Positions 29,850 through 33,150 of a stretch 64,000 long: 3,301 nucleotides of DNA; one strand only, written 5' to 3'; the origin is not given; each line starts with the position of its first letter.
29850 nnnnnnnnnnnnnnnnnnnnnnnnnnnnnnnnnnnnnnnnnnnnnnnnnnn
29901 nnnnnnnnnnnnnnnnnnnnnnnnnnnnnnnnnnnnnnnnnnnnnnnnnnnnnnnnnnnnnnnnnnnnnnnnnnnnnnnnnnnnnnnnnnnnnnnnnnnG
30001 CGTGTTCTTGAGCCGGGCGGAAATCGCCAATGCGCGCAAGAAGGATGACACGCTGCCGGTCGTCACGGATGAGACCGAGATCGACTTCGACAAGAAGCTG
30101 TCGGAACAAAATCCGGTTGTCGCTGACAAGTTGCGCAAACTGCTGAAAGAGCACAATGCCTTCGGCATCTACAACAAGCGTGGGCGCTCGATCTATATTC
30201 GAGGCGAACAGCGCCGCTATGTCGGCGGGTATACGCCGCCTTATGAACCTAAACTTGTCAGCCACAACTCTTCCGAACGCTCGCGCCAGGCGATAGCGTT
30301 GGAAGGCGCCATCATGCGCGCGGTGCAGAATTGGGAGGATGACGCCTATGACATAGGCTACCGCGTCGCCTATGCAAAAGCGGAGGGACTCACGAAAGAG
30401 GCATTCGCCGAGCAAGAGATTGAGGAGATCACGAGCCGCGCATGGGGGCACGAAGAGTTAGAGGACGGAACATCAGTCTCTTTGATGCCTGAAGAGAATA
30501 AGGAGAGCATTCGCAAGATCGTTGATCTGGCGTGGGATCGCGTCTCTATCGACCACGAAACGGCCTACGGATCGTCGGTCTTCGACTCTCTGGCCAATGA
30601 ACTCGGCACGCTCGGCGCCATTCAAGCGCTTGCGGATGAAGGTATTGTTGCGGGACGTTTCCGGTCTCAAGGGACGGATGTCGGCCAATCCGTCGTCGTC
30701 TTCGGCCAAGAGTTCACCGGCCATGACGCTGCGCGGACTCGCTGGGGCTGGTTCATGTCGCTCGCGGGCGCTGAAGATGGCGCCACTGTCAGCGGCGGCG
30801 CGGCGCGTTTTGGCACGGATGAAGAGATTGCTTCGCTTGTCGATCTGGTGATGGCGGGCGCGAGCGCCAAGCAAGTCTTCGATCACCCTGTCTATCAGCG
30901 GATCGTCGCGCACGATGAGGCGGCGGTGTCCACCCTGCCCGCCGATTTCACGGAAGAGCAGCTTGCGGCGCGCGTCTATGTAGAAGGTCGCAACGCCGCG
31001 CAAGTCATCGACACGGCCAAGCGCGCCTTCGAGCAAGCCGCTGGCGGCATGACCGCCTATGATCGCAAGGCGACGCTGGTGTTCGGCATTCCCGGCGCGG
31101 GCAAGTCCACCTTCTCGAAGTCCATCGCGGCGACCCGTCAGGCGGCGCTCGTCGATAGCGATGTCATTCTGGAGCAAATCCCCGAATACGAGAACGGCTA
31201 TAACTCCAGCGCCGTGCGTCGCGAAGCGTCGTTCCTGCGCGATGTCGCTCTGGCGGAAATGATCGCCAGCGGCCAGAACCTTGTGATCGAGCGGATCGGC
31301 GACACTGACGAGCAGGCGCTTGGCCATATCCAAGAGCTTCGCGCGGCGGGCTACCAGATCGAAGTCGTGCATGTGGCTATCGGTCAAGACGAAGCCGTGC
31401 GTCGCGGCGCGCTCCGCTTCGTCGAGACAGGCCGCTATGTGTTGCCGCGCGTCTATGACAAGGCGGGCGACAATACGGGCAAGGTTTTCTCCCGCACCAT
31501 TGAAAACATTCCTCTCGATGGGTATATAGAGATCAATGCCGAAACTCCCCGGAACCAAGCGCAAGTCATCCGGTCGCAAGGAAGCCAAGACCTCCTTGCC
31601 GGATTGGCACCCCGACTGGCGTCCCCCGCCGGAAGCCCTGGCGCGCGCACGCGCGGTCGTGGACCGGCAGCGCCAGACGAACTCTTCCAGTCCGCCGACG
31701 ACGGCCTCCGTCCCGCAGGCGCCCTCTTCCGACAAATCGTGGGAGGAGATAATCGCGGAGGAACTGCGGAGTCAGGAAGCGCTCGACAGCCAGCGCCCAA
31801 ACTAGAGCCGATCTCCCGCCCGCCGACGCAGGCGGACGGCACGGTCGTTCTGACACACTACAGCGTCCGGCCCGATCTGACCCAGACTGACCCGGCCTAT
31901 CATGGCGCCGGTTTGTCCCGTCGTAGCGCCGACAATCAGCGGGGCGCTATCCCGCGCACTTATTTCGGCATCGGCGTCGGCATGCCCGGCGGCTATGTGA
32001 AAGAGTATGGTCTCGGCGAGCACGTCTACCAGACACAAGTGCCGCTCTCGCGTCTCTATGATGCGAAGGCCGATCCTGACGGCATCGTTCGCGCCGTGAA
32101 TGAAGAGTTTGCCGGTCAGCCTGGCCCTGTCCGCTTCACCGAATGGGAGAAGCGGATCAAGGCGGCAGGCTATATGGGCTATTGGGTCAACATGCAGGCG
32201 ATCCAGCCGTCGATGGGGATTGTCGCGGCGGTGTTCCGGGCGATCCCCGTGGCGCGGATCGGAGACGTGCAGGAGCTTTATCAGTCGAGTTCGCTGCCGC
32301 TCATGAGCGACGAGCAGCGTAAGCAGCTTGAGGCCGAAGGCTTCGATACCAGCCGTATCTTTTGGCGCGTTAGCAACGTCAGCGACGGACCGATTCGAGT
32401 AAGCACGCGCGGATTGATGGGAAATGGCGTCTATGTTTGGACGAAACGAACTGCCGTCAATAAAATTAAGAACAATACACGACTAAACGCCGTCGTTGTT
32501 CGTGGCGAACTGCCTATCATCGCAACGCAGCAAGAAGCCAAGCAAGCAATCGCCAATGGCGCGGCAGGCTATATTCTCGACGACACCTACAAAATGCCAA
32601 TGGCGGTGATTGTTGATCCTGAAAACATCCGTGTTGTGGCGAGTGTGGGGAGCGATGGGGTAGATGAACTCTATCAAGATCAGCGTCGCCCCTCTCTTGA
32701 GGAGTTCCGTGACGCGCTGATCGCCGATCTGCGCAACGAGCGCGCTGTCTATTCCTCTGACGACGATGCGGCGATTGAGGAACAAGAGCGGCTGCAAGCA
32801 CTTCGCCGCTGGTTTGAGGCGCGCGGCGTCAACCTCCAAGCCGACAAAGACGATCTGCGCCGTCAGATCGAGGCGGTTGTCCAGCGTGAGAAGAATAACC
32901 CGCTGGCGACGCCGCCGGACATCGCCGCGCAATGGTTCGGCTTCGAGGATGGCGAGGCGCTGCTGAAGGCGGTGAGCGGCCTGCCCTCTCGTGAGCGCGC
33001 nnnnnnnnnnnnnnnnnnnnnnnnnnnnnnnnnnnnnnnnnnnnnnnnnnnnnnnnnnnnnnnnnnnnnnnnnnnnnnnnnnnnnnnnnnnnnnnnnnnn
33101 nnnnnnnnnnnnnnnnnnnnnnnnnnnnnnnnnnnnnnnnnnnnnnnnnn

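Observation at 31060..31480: Zeta-toxin / P-loop kinase-like module inside the giant protein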

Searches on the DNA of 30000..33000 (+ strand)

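Call 9: search_dna_similar(query=window:30000-33000:+, collection=phages, mode=near, max_rows=15)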
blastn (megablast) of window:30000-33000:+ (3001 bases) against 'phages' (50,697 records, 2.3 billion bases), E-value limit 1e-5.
No match.

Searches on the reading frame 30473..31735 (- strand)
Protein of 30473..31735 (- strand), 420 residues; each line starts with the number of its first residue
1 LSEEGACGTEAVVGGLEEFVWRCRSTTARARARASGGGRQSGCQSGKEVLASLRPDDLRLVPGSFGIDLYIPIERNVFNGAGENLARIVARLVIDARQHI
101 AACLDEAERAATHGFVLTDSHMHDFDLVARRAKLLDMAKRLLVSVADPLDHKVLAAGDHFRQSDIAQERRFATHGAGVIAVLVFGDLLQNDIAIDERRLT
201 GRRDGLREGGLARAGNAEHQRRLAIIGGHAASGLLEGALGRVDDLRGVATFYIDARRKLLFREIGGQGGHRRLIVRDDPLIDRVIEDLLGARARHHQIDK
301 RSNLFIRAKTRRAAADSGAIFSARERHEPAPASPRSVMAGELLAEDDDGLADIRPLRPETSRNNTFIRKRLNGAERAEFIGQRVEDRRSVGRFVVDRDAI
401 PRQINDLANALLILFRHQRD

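Call 78: search_protein_families(library=pfam, proteins=[window:30473-31735:-], max_evalue=1)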
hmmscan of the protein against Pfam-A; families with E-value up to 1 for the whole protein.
window:30473-31735:- (420 aa): 0 families

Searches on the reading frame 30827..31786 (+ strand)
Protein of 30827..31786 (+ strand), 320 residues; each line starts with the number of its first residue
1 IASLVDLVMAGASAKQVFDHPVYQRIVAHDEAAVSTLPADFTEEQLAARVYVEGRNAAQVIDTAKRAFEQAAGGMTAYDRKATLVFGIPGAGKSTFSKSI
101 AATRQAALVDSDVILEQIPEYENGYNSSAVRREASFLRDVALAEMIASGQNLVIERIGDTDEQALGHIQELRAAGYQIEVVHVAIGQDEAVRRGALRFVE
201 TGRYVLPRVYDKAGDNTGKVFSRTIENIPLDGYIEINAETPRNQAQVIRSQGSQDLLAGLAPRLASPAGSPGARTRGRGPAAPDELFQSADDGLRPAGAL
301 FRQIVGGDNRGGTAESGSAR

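Call 5: search_protein_families(library=pfam, proteins=[window:30827-31786:+], max_evalue=0.1)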
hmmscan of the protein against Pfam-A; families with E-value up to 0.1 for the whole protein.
window:30827-31786:+ (320 aa): 6 families
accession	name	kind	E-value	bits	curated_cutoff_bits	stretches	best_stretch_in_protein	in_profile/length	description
PF06414.18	Zeta_toxin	-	2.3e-18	66.8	22.3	1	81-228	17-177/199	Zeta toxin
PF13671.12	AAA_33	-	6.2e-08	33.5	27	1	84-197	3-118/143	AAA domain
PF13238.12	AAA_18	-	0.0018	19.2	29.4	1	84-165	2-88/128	AAA domain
PF01202.28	SKI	-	0.012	16.2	22.1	1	89-117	1-29/159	Shikimate kinase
PF13207.12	AAA_17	-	0.016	15.9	27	1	86-131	1-47/136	AAA domain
PF13401.12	AAA_22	-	0.025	15.3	27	1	79-121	4-44/130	AAA domain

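Call 6: search_solved_structures(query=window:30827-31786:+, max_evalue=10, show_alignments=3)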
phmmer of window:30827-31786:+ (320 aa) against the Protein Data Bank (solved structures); distinct sequences matched with E-value up to 10: 9.
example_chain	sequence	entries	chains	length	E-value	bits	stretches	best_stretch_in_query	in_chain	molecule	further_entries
1gvn_B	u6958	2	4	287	0.00094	21.9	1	74-186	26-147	ZETA | Zeta-toxin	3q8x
3adb_A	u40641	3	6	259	0.014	18.1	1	84-212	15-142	L-seryl-tRNA(Sec) kinase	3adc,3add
3a4l_A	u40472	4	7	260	0.014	18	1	84-212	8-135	L-seryl-tRNA(Sec) kinase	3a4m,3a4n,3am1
1l4u_A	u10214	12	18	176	0.029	17.1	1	82-118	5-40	SHIKIMATE KINASE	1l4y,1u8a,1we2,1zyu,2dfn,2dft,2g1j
2iyq_A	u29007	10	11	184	0.032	16.9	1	82-118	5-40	SHIKIMATE KINASE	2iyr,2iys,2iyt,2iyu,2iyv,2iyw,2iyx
2bdt_A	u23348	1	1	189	0.069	15.8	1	81-199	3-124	BH3686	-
1via_A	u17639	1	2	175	0.74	12.4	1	84-123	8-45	shikimate kinase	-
3lw7_A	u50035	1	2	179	0.99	12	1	81-117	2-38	Adenylate kinase related protein (AdkA-like)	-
3h0k_A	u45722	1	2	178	1.2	11.7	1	82-117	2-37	UPF0200 protein SSO1041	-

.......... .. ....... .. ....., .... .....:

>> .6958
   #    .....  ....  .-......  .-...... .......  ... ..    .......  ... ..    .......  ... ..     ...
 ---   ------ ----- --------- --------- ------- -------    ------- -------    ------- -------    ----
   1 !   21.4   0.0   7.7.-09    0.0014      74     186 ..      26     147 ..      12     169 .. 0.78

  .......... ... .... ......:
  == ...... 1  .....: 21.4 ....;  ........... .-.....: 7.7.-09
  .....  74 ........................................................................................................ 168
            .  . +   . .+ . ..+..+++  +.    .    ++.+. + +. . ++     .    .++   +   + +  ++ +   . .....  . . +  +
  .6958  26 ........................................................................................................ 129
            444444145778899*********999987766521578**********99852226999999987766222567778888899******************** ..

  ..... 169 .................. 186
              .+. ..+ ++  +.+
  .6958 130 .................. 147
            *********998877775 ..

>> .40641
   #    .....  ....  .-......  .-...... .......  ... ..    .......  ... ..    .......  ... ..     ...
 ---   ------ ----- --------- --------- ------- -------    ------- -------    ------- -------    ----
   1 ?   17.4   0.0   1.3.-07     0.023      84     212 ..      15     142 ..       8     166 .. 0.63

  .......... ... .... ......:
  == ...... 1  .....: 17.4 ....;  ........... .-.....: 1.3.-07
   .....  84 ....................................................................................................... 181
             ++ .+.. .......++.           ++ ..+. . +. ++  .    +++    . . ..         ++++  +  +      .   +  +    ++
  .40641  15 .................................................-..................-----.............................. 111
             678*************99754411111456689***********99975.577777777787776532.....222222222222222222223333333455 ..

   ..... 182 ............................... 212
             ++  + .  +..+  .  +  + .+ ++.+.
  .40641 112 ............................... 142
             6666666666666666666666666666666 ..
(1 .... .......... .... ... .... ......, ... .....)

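Call 8: search_protein_families(library=phrogs, proteins=[window:30827-31786:+], max_evalue=0.001)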
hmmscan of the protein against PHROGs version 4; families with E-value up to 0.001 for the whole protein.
window:30827-31786:+ (320 aa): 4 families
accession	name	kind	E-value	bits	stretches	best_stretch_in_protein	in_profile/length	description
phrog_24083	-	unknown function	5.8e-09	35.7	1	87-229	158-307/1233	-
phrog_2071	-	other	9e-09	36.5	1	79-185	15-119/282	ATPase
phrog_505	-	other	6.4e-07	30.1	1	81-220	3-147/295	polynucleotide kinase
phrog_16619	-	head and packaging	1.2e-05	24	1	73-205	424-567/1440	minor head protein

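Call 10: search_dna_similar(query=window:30827-31786:+, collection=phages, mode=protein, max_rows=40)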
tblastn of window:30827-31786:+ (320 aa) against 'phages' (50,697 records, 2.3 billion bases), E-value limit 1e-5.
Records with a match: 13; places in all: 13; records where one place covers at least 80% of the query: 0.
Best place of each record, by identity: <60% 13.
By first word of the organism name: Haloarcula 6; Bacteroides 5; Halovirus 2.
By host as written in the record: Haloarcula californiae 5; Haloarcula vallismortis 3; Bacteroides thetaiotaomicron VPI-5487 1; Bacteroides thetaiotaomicron VPI-5488 1; Bacteroides thetaiotaomicron VPI-5489 1; Bacteroides thetaiotaomicron VPI-5494 1; Bacteroides thetaiotaomicron VPI-5485 1.
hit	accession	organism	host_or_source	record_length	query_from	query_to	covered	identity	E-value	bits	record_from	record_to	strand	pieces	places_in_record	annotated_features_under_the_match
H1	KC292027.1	Halovirus HCTV-5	Haloarcula californiae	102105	84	269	58%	24.7%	2e-7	59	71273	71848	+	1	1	114: zeta toxin and ParB nuclease domain protein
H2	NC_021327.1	Halovirus HCTV-5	Haloarcula californiae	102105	84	269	58%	24.7%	2e-7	59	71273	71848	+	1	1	114: zeta toxin and ParB nuclease domain protein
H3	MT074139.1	Bacteroides phage DAC19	Bacteroides thetaiotaomicron VPI-5487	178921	69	223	48%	26.8%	6e-9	63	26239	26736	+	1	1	hypothetical protein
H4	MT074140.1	Bacteroides phage DAC20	Bacteroides thetaiotaomicron VPI-5488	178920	69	223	48%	26.8%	6e-9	63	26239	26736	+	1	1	hypothetical protein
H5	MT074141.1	Bacteroides phage DAC22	Bacteroides thetaiotaomicron VPI-5489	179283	69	223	48%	26.8%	6e-9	63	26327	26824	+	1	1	hypothetical protein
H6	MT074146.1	Bacteroides phage SJC03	Bacteroides thetaiotaomicron VPI-5494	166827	69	223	48%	26.2%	5e-8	61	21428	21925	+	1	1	hypothetical protein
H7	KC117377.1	Haloarcula vallismortis tailed virus 1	Haloarcula vallismortis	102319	84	229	46%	27.3%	4e-8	61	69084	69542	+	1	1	115: zeta toxin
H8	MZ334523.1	Haloarcula virus HVTV-2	Haloarcula vallismortis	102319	84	229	46%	27.3%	4e-8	61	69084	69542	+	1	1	zeta toxin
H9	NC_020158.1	Haloarcula vallismortis tailed virus 1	Haloarcula vallismortis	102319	84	229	46%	27.3%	4e-8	61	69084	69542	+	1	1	115: zeta toxin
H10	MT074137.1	Bacteroides phage DAC16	Bacteroides thetaiotaomicron VPI-5485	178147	69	223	48%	25.6%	3e-7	58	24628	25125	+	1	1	hypothetical protein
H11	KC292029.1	Haloarcula californiae tailed virus 1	Haloarcula californiae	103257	84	226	45%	26.6%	1e-8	62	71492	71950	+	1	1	109: zeta toxin domain protein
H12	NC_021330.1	Haloarcula californiae tailed virus 1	Haloarcula californiae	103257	84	226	45%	26.6%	1e-8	62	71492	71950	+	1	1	109: zeta toxin domain protein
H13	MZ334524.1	Haloarcula virus HCTV-16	Haloarcula californiae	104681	84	226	45%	26.6%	2e-8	62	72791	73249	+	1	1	zeta toxin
